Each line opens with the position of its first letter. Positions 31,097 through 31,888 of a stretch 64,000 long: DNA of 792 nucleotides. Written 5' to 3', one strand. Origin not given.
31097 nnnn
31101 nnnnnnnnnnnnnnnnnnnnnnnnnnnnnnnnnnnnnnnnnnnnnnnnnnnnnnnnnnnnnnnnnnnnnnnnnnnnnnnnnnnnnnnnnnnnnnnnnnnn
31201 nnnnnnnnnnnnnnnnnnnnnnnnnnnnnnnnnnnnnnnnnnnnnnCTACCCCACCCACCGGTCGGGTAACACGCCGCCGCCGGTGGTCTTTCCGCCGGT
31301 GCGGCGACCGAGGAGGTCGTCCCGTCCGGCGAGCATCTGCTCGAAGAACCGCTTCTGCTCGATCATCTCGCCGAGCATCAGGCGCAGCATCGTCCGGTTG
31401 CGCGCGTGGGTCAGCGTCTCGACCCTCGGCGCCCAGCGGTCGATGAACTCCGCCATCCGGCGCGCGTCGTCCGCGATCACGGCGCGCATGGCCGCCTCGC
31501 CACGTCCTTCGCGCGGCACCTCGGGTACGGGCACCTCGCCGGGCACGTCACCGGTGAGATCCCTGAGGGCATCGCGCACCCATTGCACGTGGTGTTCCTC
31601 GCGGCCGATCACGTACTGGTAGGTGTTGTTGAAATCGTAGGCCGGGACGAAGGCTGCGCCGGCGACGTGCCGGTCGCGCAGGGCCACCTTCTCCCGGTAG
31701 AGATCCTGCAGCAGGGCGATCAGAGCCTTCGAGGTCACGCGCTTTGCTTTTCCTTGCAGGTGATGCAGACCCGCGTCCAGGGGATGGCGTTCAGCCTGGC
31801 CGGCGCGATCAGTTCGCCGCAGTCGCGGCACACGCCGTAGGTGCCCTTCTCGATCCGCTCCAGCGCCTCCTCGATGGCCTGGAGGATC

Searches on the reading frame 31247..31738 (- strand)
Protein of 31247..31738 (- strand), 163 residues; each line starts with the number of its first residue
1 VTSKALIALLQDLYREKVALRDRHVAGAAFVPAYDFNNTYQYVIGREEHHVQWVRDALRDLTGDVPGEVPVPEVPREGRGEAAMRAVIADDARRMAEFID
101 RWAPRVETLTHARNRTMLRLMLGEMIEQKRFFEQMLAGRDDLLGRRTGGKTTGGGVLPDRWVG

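Call 14: find_encoding_contigs(protein=window:31247-31738:-, flank=10000, max_places=10)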
Protein window:31247-31738:- (163 aa): 23 contigs read that carry it; 10 places shown.
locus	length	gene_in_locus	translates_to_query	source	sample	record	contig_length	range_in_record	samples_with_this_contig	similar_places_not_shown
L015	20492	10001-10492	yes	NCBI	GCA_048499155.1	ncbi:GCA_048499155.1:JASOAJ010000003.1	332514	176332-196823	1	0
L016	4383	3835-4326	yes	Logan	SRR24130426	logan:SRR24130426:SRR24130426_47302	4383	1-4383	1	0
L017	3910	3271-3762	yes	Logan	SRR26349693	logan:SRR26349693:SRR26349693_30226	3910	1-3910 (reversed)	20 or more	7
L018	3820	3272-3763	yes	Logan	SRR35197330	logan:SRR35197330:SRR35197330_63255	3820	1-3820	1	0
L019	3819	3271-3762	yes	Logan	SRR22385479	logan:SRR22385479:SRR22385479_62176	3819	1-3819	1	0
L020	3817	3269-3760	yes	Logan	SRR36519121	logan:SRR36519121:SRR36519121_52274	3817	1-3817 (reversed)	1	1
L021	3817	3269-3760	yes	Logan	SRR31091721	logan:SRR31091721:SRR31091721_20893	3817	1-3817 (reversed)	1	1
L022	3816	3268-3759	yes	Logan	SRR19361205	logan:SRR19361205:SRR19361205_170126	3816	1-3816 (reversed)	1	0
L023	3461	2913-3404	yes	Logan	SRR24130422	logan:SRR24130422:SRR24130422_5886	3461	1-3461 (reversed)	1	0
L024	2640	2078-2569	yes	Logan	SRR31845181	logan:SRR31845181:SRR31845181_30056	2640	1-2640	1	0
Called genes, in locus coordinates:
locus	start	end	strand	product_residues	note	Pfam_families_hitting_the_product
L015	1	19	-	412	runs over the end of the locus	PF25919:BSH_CusB (weak), PF25973:BSH_CzcB, PF25954:Beta-barrel_RND_2, PF25975:CzcB_C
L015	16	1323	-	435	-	PF02321:OEP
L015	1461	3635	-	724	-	-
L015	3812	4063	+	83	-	-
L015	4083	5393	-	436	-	PF00557:Peptidase_M24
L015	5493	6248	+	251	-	PF25182:NonGDSL (weak), PF00657:Lipase_GDSL, PF13472:Lipase_GDSL_2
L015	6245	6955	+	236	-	PF00005:ABC_tran, PF13304:AAA_21 (faint)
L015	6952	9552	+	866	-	PF12704:MacB_PCD, PF02687:FtsX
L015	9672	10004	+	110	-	PF21157:DksA_N, PF01258:zf-dskA_traR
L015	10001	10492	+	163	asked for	-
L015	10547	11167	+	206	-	PF01288:HPPK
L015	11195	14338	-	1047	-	PF00873:ACR_tran, PF03176:MMPL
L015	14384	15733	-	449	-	PF25917:BSH_RND, PF25973:BSH_CzcB, PF25885:HH_EMRA (weak), PF25876:HH_MFP_RND (weak), PF25954:Beta-barrel_RND_2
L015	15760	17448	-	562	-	PF02321:OEP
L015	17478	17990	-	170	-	PF13801:Metal_resist, PF07813:LTXXQ (weak)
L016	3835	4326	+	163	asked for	-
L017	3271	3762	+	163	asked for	-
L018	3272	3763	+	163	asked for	-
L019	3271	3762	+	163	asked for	-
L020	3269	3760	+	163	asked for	-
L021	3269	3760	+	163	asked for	-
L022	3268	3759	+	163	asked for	-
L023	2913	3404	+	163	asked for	-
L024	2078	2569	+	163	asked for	-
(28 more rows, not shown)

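Call 19: find_homologous_proteins(query=window:31247-31738:-, max_evalue=1e-10)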
Query window:31247-31738:- (163 aa): 650 proteins with E <= 1e-10 among 898 candidates; the best 120 are listed.
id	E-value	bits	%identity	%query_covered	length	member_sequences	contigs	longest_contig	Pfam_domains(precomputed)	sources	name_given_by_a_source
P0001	9.4e-99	346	95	100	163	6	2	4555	-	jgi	jgi:hypothetical protein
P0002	3.4e-58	214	61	99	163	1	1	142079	-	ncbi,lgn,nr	ncbi:MAG: hypothetical protein GEU99_06860 [Luteitalea sp.]|nr:hypothetical protein [Luteitalea sp.]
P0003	4.0e-58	214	61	99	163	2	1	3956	-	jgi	-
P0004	3.0e-57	211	61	99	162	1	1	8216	-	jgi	jgi:hypothetical protein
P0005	6.6e-57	210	62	99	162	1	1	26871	-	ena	-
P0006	1.1e-56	209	62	99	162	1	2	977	-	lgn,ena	-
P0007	1.6e-56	209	60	99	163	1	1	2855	-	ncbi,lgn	ncbi:MAG: hypothetical protein ACRD2X_25590 [Vicinamibacteraceae bacterium]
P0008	3.8e-56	207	58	99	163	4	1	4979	-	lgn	-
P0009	3.8e-56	207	62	99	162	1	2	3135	-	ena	-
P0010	5.1e-56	207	56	99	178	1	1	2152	-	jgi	jgi:hypothetical protein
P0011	5.2e-56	207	57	99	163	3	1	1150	-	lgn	-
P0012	5.3e-56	207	62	99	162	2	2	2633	-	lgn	-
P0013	5.3e-56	207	60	99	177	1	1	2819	-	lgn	-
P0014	5.4e-56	207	58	99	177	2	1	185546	-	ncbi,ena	-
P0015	5.7e-56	207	60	99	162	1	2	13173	-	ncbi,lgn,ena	-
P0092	1.3e-51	193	57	99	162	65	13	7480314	-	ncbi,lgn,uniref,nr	ncbi:hypothetical protein LuPra_04277 [Luteitalea pratensis]|uniref:Bacterioferritin (Cytochrome b1)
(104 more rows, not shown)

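Call 20: find_encoding_contigs(protein=P0001, flank=10000, max_places=4)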
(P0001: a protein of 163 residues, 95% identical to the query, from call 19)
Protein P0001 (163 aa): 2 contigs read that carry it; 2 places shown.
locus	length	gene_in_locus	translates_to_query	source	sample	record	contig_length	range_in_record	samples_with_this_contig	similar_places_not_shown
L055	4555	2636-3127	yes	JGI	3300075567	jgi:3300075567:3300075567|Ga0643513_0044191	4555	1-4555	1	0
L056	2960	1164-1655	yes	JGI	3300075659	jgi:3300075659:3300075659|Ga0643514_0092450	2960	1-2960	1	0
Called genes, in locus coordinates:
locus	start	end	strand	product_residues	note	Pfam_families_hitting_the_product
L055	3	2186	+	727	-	?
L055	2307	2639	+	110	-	PF21157:DksA_N, PF01258:zf-dskA_traR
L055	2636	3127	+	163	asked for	-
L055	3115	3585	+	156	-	PF01288:HPPK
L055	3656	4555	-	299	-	?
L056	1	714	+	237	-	?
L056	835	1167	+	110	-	PF21157:DksA_N, PF01258:zf-dskA_traR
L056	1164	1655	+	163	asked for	-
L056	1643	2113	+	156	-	PF01288:HPPK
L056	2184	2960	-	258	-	?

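Call 21: find_encoding_contigs(protein=P0002, flank=10000, max_places=2)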
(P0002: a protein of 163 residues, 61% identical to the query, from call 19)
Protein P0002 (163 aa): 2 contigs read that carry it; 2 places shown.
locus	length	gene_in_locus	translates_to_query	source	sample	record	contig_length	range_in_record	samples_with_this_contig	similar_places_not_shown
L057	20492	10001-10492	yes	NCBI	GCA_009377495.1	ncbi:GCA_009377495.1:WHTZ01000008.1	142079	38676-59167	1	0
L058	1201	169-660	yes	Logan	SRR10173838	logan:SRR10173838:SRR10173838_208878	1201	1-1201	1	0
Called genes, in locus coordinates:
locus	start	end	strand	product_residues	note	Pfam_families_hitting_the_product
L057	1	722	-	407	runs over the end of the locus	PF01979:Amidohydro_1, PF07969:Amidohydro_3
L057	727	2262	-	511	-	PF00221:Lyase_aromatic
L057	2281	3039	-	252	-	PF06439:3keto-disac_hyd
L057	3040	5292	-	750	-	PF26549:Tricorn_N, PF00930:DPPIV_N, PF07676:PD40 (weak), PF02129:Peptidase_S15, PF20434:BD-FAE (faint), PF00326:Peptidase_S9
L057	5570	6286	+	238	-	PF25182:NonGDSL, PF00657:Lipase_GDSL, PF13472:Lipase_GDSL_2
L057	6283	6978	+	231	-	PF00005:ABC_tran, PF02463:SMC_N (faint), PF13304:AAA_21 (faint)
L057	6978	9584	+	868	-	PF12704:MacB_PCD, PF02687:FtsX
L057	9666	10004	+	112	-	PF21157:DksA_N, PF01258:zf-dskA_traR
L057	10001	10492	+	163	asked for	-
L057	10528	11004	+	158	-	PF01288:HPPK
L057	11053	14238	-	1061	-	PF00873:ACR_tran, PF03176:MMPL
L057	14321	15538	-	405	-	PF25917:BSH_RND, PF25973:BSH_CzcB, PF25893:HH_CzcB (weak), PF25944:Beta-barrel_RND (faint), PF25954:Beta-barrel_RND_2, PF25967:RND-MFP_C (weak), PF25975:CzcB_C, PF25989:YknX_C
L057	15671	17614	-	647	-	PF02321:OEP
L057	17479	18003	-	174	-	PF13801:Metal_resist, PF07813:LTXXQ (weak)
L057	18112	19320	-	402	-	PF02401:LYTB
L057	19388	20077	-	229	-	-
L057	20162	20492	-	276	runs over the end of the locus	PF04542:Sigma70_r2, PF04545:Sigma70_r4, PF08281:Sigma70_r4_2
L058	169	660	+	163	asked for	-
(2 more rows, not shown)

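Call 22: find_encoding_contigs(protein=P0092, flank=10000, max_places=2)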
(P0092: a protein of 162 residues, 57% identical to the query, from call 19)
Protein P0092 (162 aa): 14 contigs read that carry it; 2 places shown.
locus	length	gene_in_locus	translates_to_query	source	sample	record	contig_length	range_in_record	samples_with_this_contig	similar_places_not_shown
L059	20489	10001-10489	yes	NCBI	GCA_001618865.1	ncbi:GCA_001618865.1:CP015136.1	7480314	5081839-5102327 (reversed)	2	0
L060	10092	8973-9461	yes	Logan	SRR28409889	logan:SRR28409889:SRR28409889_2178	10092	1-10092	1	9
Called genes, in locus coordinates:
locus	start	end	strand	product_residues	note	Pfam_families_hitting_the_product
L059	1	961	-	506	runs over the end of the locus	PF00221:Lyase_aromatic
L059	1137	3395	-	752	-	PF00930:DPPIV_N, PF26549:Tricorn_N, PF07676:PD40 (faint), PF02129:Peptidase_S15, PF20434:BD-FAE (faint), PF00326:Peptidase_S9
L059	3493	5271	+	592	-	PF07715:Plug, PF00593:TonB_dep_Rec_b-barrel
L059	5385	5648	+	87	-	-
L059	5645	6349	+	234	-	PF25182:NonGDSL, PF00657:Lipase_GDSL, PF13472:Lipase_GDSL_2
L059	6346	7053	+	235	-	PF00005:ABC_tran, PF02463:SMC_N (faint)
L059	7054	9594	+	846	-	PF12704:MacB_PCD, PF02687:FtsX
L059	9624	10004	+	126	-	PF21157:DksA_N (weak), PF01258:zf-dskA_traR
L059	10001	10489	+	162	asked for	-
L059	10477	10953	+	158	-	PF01288:HPPK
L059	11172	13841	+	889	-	PF00246:Peptidase_M14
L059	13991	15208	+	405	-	PF01170:UPF0020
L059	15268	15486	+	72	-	-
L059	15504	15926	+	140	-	-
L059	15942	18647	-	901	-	PF00069:Pkinase, PF01636:APH (faint), PF07714:PK_Tyr_Ser-Thr, PF26550:Tricorn_2nd, PF07676:PD40 (weak), PF26549:Tricorn_N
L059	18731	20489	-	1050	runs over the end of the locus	PF00873:ACR_tran, PF03176:MMPL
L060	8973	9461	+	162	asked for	-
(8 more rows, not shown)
